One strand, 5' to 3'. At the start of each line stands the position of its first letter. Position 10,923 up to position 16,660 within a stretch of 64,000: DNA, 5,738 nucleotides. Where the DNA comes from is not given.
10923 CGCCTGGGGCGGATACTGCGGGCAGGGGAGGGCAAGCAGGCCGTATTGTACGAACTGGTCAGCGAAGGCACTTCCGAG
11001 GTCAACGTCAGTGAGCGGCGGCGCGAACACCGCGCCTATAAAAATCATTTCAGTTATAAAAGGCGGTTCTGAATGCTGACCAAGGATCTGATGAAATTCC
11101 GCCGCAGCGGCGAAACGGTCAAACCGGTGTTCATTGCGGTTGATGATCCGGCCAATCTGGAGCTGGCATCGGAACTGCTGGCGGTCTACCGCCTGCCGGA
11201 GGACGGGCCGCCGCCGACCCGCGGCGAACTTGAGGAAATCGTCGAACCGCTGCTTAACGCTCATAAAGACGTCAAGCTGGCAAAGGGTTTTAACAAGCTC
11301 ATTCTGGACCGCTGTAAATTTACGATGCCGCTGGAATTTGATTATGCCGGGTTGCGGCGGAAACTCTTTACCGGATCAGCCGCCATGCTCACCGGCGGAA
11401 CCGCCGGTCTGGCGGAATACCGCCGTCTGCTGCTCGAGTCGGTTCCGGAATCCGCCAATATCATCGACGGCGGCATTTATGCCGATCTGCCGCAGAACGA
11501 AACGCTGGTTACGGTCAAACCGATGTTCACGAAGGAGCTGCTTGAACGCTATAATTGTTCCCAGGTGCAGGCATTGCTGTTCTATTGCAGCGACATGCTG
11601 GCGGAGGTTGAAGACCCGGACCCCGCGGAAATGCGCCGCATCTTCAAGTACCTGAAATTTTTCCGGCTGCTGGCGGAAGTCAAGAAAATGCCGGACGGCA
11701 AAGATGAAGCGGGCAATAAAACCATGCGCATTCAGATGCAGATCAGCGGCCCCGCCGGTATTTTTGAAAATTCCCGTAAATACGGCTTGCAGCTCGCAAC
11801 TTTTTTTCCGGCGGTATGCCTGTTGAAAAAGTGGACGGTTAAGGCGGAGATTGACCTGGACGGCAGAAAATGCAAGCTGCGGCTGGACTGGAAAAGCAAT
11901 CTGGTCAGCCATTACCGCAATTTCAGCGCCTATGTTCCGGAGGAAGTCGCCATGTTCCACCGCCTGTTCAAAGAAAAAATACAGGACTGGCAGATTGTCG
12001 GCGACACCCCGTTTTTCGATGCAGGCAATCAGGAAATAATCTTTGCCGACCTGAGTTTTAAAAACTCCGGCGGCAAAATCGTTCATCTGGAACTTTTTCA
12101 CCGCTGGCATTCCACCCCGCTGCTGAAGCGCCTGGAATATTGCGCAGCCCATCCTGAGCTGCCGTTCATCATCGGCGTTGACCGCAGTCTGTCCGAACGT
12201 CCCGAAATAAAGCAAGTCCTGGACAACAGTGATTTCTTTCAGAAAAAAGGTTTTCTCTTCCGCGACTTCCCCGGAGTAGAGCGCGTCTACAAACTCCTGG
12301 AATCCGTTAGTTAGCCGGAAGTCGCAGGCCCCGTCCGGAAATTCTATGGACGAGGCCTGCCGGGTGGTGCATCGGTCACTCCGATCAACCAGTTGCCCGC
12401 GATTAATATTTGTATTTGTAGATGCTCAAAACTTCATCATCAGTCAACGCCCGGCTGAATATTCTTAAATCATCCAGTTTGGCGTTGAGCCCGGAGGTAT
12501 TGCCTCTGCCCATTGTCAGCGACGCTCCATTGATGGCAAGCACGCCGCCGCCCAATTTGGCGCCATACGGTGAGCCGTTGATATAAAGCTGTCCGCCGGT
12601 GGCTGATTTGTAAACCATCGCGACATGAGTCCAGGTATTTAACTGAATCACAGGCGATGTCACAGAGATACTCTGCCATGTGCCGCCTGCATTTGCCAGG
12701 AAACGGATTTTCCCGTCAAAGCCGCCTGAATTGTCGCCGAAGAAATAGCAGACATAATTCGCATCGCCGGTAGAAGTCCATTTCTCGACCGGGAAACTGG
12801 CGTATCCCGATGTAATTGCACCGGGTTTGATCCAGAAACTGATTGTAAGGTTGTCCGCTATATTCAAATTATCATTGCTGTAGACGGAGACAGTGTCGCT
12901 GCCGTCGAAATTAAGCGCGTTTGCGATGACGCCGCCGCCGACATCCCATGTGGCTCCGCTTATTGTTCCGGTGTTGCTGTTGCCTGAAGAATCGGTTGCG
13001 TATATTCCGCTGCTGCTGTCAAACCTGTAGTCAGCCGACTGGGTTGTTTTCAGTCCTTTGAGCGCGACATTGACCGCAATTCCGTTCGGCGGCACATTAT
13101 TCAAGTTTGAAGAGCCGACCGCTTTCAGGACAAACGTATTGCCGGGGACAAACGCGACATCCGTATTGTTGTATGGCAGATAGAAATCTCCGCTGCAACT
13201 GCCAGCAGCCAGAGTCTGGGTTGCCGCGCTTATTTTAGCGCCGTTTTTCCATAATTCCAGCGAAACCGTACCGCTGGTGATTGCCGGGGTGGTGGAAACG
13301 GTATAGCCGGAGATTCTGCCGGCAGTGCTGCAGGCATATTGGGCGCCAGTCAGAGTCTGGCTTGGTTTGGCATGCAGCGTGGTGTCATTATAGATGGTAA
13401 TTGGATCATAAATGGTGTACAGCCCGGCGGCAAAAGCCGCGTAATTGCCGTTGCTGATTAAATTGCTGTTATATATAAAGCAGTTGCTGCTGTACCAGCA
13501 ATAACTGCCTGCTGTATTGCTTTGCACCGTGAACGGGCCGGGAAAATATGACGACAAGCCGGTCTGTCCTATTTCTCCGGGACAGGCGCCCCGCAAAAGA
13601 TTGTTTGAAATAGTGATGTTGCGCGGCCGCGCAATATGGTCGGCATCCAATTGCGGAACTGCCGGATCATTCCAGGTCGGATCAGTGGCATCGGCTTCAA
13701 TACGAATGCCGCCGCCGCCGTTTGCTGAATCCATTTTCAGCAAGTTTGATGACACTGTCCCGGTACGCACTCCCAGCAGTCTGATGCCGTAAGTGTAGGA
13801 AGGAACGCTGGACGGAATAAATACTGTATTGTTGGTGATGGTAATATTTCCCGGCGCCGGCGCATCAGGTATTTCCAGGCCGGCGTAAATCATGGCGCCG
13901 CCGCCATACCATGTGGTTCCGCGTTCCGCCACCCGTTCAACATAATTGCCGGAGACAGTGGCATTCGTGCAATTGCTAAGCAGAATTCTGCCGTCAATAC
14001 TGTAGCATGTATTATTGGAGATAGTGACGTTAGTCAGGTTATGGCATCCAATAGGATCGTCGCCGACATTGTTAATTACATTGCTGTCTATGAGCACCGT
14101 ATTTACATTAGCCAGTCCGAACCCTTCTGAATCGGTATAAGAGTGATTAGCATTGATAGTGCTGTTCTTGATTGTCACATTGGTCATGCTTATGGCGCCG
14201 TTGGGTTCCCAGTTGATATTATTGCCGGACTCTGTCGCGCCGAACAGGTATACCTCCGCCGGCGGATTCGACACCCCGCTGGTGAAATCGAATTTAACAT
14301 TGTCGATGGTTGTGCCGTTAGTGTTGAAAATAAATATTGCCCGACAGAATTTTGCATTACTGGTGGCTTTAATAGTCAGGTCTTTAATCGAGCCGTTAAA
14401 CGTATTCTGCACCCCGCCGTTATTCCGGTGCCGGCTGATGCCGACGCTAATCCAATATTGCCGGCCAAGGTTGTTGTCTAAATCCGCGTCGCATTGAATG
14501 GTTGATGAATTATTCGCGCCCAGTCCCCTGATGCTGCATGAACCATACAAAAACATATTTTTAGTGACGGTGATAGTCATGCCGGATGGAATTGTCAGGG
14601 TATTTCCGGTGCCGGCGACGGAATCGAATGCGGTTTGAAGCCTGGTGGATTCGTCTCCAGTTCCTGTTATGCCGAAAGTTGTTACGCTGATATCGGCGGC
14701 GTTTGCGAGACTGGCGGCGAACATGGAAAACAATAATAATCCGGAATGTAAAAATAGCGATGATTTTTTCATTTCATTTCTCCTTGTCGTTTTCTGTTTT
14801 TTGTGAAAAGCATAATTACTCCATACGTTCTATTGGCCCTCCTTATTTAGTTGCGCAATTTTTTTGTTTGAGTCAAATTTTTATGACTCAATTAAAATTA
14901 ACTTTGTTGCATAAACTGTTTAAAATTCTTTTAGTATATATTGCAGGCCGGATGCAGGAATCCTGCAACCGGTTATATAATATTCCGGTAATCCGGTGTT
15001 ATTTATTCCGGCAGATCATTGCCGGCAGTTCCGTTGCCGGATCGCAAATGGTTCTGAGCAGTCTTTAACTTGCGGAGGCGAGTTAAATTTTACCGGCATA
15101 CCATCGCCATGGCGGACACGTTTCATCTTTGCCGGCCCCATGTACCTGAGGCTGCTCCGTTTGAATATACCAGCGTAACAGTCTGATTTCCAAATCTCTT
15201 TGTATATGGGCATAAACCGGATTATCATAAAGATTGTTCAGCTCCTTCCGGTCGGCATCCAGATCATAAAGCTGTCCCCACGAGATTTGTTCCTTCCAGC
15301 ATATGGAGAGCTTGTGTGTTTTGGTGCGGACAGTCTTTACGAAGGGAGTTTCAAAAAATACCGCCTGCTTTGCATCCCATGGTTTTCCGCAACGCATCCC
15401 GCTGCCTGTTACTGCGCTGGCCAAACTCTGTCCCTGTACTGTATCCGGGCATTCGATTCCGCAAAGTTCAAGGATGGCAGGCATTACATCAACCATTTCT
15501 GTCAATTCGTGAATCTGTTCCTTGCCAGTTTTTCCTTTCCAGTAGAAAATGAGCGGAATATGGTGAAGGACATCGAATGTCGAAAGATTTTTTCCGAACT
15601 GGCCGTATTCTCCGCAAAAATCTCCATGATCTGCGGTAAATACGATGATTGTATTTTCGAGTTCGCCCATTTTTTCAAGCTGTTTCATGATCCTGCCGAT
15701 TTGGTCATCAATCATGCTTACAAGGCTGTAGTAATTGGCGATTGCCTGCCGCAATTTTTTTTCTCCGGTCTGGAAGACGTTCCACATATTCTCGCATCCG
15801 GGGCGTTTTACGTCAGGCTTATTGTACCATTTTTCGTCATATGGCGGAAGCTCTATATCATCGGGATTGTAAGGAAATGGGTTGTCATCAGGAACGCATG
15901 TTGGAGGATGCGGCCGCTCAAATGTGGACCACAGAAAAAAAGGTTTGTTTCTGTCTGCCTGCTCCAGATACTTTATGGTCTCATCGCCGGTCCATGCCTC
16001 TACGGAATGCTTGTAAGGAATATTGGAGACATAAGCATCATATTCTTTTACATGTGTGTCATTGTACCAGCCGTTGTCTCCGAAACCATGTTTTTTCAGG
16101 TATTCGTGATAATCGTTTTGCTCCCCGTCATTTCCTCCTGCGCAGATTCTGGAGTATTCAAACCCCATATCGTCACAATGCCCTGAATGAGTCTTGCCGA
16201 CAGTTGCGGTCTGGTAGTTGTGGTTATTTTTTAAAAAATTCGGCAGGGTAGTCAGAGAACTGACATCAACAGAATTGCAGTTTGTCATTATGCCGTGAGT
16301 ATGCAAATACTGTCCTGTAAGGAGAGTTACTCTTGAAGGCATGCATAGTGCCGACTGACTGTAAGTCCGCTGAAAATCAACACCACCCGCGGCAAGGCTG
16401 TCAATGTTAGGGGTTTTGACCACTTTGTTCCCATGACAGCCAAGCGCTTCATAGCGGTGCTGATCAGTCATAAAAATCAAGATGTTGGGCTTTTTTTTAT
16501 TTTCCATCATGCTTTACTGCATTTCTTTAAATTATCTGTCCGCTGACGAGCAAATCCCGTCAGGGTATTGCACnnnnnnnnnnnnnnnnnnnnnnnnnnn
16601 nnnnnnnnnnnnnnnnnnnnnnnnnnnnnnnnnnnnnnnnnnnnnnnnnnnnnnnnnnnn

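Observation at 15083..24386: Locus B: eight-gene operon built around an H-X9-DG pseudopilin and four family-less secreted proteins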

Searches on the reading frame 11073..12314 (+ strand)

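Call 8: search_protein_families(library=pfam, proteins=[window:11073-12314:+], max_evalue=0.01)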
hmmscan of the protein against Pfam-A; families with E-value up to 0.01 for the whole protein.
window:11073-12314:+ (413 aa): 1 family
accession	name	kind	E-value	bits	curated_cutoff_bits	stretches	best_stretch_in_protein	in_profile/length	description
PF05626.16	DUF790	-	3.8e-64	217.3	28.8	1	1-381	1-366/387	Protein of unknown function (DUF790)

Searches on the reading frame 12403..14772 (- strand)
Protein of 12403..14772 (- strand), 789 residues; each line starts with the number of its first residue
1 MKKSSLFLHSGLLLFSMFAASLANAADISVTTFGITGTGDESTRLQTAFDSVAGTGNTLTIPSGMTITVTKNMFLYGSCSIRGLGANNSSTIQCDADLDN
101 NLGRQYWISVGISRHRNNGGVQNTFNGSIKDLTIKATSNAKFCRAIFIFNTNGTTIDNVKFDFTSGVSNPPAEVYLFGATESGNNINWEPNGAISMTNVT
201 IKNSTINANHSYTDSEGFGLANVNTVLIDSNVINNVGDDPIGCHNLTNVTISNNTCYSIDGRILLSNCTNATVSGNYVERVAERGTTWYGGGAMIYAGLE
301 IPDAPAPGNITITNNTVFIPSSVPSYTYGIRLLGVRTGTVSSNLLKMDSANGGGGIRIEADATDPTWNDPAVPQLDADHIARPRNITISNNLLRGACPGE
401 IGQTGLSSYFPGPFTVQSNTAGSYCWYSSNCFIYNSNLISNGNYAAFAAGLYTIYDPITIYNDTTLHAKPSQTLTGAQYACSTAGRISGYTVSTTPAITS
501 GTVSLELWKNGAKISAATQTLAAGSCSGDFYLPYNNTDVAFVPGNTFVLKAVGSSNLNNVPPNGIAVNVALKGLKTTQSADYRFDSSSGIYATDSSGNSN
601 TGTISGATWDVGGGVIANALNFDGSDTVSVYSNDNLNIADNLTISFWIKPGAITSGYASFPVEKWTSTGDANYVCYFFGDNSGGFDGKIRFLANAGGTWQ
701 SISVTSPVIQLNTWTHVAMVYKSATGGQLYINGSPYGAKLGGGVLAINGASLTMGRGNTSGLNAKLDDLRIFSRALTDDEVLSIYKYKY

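Call 8: search_protein_families(library=pfam, proteins=[window:12403-14772:-], max_evalue=0.01)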
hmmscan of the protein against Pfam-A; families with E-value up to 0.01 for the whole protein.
window:12403-14772:- (789 aa): 2 families
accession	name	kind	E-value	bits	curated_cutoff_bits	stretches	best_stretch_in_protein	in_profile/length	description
PF13385.13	Laminin_G_3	-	2.9e-26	92.9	27.6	1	623-781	2-150/151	Concanavalin A-like lectin/glucanases superfamily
PF13229.12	Beta_helix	-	5.5e-06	26.5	25.9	1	145-293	2-149/158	Right handed beta helix region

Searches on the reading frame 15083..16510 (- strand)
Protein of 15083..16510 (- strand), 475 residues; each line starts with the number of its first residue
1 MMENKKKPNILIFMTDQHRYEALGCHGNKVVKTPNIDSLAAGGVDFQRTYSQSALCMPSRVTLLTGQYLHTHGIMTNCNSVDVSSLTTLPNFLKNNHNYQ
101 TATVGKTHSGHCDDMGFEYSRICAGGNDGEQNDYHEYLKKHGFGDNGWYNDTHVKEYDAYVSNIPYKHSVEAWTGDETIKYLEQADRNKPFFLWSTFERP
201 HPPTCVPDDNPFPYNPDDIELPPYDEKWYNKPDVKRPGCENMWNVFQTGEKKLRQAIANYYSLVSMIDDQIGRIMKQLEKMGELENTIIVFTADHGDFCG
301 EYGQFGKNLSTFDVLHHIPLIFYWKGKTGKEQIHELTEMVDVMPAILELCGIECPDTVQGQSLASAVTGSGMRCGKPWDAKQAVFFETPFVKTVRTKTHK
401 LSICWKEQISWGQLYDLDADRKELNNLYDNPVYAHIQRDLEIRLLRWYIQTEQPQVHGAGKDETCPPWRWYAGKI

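Call 3: search_protein_families(library=pfam, proteins=[window:15083-16510:-], max_evalue=0.1)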
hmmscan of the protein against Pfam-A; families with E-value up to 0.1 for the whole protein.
window:15083-16510:- (475 aa): 5 families
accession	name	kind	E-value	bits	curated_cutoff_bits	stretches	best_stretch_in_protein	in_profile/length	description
PF00884.28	Sulfatase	-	4.9e-50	171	25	1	8-352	1-301/301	Sulfatase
PF16347.10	SGSH_C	-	3.7e-18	66.6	29.3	1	300-446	1-150/154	N-sulphoglucosamine sulphohydrolase, C-terminal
PF01663.27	Phosphodiest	-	2.4e-09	37.7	23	1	11-77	2-65/342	Type I phosphodiesterase / nucleotide pyrophosphatase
PF02995.22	DUF229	-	4.5e-06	26.1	25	1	256-302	302-348/496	Protein of unknown function (DUF229)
PF01676.23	Metalloenzyme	-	1.9e-05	24.7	24.3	1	256-353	165-251/252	Metalloenzyme superfamily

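Call 4: search_protein_families(library=ncbifam, proteins=[window:15083-16510:-], max_evalue=0.1)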
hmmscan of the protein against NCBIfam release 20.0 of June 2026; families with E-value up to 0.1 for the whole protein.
window:15083-16510:- (475 aa): 14 families
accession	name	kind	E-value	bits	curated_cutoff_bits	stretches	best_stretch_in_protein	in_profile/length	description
NF010322.0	PRK13759.1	equivalog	5.3e-82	275.8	481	1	3-445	2-454/486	arylsulfatase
TIGR03417.1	chol_sulfatase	equivalog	4.1e-54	184.3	433.45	1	6-456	1-449/500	choline-sulfatase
NF045661.1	HdlasePehA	equivalog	3.8e-51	174.2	900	2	249-450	273-487/506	phosphoric/sulfuric ester hydrolase PehA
NF052527.1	Mn_arylsulf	exception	1.2e-45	156.4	850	1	7-453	1-457/479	manganese-dependent arylsulfatase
NF038282.1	LapC_YejM_PbgA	exception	2.4e-11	42.7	825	1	248-348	402-498/584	LPS biosynthesis-modulating metalloenzyme YejM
NF053595.1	LptchSynLtaSGpos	equivalog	5.4e-08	31.9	970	1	255-359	425-535/626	lipoteichoic acid synthase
NF051873.1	AlkPhosPhoY32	equivalog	1.2e-06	27.3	1000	1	311-362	487-537/539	alkaline phosphatase PhoY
TIGR01307.1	pgm_bpd_ind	equivalog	1.4e-06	27.1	330.65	1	264-363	411-503/504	2,3-bisphosphoglycerate-independent phosphoglycerate mutase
NF042991.1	alk_phos_PafA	equivalog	0.0018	16.8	650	1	316-365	503-551/554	alkaline phosphatase PafA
NF038075.1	fam_STM4013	hypoth_equivalog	0.005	16.3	250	1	264-319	204-255/261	STM4013/SEN3800 family hydrolase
NF003897.0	PRK05434.1-5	equivalog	0.008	14.7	862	1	264-363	418-510/514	2,3-bisphosphoglycerate-independent phosphoglycerate mutase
NF003766.0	PRK05362.1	equivalog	0.052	12.3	256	1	254-362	297-390/396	phosphopentomutase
NF028537.1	P_eth_NH2_trans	domain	0.056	11.9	500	1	254-328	407-484/527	phosphoethanolamine--lipid A transferase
NF033671.1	polymyxin_MCR7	exception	0.082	11.4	1250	0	221-305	379-459/539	MCR-7 family phosphoethanolamine--lipid A transferase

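Call 71: search_solved_structures(query=window:15083-16510:-, max_evalue=1e-20)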
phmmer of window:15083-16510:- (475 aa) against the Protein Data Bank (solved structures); distinct sequences matched with E-value up to 1e-20: 41.
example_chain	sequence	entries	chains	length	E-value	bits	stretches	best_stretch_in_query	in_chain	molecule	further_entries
5g2v_A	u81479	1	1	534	2.1e-52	181.6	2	252-441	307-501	N-ACETYLGLUCOSAMINE-6-SULFATASE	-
7oz8_AAA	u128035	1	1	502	7.4e-46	160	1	2-447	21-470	Choline-sulfatase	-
7p24_AAA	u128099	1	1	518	3.8e-45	157.7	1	252-454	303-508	Mucin-desulfating sulfatase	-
6hhm_A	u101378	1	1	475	3.4e-43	151.2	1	5-381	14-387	Arylsulfatase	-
9ihk_D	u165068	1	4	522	2.5e-42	148.3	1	5-449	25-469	Sulfatase_S1_30A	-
7ebp_A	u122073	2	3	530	4.7e-40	140.9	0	3-207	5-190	Sulfatase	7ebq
9s8y_A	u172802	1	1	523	1.1e-39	139.7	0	6-207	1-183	Sulfatase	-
6pt4_B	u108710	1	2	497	8.3e-38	133.4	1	3-441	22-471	exo-2S-iota carrageenan S1 sulfatase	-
4upl_A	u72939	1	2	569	9e-38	133.3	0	111-451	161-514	SULFATASE FAMILY PROTEIN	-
4upi_A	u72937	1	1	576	5.9e-37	130.6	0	144-391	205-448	SULFATASE FAMILY PROTEIN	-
6hr5_A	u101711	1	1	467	7.2e-37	130.3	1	4-443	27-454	Alpha-L-rhamnosidase/sulfatase (GH78)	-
6ptk_A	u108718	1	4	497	1.3e-36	129.5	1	3-441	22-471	exo-2S-iota carrageenan S1 sulfatase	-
6pt6_B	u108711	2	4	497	1.9e-36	128.9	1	3-441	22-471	exo-2S-iota carrageenan S1 sulfatase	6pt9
9koq_A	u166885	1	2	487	3.6e-36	128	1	5-447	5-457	Sulfatase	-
9s03_A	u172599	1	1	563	1e-35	126.5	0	252-450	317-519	Putative sulfatase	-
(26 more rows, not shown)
